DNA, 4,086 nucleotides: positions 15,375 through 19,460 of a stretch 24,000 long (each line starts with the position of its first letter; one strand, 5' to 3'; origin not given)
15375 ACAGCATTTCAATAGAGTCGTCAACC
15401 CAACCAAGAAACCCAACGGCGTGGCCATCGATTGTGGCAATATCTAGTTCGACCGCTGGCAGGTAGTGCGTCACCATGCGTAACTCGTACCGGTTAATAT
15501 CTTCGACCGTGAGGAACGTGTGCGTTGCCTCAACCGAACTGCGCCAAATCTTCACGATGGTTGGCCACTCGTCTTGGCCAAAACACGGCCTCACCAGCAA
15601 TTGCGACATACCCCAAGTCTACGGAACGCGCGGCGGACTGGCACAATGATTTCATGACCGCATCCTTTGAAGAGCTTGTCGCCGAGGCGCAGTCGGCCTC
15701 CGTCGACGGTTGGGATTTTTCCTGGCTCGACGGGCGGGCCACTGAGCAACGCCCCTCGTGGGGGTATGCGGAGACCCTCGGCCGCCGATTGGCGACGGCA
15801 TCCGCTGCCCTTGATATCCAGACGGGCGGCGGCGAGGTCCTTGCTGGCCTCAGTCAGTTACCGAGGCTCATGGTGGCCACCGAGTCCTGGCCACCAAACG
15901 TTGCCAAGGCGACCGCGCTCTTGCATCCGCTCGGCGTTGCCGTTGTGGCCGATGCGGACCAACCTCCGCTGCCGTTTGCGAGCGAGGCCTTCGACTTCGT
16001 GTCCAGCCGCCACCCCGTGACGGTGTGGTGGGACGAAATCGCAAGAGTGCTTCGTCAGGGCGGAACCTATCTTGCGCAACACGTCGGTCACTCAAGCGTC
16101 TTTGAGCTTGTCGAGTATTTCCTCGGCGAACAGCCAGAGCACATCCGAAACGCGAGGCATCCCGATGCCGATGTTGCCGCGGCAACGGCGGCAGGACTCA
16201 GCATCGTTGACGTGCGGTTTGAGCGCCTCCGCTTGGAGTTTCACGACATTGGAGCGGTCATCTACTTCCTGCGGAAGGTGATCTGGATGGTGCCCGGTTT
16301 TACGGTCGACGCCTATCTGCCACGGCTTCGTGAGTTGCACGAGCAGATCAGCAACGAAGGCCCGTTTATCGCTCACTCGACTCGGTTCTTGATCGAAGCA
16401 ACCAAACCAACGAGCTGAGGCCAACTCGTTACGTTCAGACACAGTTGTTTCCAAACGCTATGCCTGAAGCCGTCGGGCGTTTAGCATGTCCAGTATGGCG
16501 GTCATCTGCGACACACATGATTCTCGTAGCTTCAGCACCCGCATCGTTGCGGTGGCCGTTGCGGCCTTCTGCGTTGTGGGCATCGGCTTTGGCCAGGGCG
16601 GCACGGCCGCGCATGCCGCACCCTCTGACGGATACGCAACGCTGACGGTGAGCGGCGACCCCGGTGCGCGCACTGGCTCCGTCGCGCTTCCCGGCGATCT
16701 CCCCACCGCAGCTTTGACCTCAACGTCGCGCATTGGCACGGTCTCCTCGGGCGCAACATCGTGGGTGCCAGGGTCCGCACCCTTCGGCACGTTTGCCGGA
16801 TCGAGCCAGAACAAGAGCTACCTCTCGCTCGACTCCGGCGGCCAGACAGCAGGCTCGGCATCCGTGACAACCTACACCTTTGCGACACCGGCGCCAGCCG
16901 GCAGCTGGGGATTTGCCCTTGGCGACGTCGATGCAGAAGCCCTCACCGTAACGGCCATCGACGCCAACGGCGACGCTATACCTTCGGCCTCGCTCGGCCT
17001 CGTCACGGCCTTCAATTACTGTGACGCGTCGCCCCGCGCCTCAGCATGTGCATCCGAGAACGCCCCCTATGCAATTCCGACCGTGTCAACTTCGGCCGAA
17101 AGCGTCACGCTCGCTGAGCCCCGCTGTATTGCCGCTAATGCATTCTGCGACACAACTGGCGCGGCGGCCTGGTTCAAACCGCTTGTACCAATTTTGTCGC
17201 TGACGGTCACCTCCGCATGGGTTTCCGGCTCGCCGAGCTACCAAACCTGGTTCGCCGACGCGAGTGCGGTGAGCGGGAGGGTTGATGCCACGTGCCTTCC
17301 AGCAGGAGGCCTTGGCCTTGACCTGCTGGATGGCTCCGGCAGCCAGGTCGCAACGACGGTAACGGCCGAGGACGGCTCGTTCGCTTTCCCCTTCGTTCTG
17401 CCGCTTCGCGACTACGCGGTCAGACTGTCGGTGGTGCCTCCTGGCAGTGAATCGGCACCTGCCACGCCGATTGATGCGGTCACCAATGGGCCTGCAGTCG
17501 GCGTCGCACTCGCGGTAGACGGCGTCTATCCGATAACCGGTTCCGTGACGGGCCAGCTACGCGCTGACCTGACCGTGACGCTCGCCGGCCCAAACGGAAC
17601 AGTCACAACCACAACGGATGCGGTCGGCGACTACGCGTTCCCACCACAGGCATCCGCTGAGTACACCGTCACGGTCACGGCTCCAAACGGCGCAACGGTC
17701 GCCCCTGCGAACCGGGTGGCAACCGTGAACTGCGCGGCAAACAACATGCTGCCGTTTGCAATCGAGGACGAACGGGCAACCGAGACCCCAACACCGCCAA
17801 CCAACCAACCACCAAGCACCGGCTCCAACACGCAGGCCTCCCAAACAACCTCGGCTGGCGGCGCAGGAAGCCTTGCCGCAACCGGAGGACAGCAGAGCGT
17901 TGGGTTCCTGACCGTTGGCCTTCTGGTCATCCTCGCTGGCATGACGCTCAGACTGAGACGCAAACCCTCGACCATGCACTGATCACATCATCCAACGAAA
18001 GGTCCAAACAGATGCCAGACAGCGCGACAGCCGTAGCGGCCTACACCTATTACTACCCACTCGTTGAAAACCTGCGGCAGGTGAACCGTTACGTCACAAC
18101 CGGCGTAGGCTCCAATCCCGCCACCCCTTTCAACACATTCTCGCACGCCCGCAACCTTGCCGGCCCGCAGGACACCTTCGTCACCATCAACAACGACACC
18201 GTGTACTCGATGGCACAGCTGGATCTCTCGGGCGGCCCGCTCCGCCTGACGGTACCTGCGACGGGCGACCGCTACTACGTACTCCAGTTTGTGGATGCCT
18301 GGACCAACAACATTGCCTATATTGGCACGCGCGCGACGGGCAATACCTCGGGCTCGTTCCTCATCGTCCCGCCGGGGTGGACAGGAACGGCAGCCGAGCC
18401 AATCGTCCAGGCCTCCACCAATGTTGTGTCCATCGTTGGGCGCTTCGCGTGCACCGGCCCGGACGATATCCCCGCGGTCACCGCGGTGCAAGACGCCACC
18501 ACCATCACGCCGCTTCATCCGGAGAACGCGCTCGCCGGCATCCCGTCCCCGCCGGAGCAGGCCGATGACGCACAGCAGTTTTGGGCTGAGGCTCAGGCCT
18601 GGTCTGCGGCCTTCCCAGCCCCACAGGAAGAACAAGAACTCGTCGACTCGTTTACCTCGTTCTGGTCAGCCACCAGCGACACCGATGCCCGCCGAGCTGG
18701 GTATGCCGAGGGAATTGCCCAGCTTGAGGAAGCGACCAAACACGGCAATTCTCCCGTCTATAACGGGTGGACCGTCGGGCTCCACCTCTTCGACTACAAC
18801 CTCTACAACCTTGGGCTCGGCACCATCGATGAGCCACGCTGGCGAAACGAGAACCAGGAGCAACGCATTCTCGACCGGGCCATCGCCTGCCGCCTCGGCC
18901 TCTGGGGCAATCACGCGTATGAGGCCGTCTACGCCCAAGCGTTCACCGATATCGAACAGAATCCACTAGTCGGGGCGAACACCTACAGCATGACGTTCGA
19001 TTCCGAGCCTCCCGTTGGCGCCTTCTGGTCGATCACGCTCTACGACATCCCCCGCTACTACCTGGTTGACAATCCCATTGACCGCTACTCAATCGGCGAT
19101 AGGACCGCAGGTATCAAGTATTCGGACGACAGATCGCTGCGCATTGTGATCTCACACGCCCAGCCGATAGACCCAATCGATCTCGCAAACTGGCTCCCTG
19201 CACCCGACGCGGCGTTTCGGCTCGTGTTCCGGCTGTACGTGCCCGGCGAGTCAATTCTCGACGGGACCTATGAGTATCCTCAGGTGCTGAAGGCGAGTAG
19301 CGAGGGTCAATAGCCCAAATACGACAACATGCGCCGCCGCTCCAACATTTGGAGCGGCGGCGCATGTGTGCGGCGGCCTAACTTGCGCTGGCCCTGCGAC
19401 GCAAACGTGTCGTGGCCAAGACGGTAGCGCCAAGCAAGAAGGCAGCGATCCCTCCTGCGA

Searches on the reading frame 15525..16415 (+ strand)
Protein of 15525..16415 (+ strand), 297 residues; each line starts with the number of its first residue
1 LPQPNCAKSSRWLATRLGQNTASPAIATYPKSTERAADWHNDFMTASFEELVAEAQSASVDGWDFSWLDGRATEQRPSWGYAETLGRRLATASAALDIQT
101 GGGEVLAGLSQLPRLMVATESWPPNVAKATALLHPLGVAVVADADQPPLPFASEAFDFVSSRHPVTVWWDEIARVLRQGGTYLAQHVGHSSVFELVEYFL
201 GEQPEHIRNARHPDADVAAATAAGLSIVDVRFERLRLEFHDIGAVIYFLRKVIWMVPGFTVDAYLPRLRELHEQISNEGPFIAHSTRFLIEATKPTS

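Call 64: search_protein_families(library=pfam, proteins=[window:15525-16415:+], max_evalue=0.00001)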
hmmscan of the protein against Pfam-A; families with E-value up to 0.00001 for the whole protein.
window:15525-16415:+ (297 aa): 1 family
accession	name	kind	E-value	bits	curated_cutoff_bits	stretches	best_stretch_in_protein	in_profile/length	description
PF08241.18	Methyltransf_11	-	1.6e-08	35.5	21.2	1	96-183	1-94/95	Methyltransferase domain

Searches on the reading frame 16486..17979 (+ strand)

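Call 64: search_protein_families(library=pfam, proteins=[window:16486-17979:+], max_evalue=0.00001)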
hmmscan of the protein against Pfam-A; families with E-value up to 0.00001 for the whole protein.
window:16486-17979:+ (498 aa): 2 families
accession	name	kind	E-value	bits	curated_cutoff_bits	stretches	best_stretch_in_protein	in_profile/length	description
PF17210.9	SdrD_B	-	1.2e-11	45.3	29.7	1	361-410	26-77/112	SdrD B-like domain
PF13620.12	CarboxypepD_reg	-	5.6e-08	33.5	32.3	0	352-407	4-64/82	Carboxypeptidase regulatory-like domain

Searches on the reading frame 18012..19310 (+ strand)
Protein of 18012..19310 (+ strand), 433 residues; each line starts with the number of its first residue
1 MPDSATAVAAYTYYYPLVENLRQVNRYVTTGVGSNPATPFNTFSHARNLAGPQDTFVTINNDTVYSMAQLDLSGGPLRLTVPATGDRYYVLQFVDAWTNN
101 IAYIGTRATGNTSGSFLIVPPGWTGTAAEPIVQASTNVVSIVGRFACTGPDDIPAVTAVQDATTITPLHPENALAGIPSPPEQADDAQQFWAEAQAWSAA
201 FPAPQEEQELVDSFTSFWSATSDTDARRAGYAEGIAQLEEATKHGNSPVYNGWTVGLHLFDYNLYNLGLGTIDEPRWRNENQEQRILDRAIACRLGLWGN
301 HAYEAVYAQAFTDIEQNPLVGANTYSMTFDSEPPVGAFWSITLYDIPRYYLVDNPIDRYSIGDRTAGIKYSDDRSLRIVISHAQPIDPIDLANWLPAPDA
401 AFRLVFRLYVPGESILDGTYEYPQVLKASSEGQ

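Call 68: search_protein_families(library=pfam, proteins=[window:18012-19310:+], max_evalue=0.01)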
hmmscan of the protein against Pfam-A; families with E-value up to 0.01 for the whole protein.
window:18012-19310:+ (433 aa): 2 families
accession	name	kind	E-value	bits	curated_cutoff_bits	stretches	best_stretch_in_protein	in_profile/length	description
PF06863.17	DUF1254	-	6.9e-45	153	22.2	1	40-167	1-133/133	Protein of unknown function (DUF1254)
PF06742.16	DUF1214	-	4.9e-31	108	25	1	304-412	1-111/112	Protein of unknown function (DUF1214)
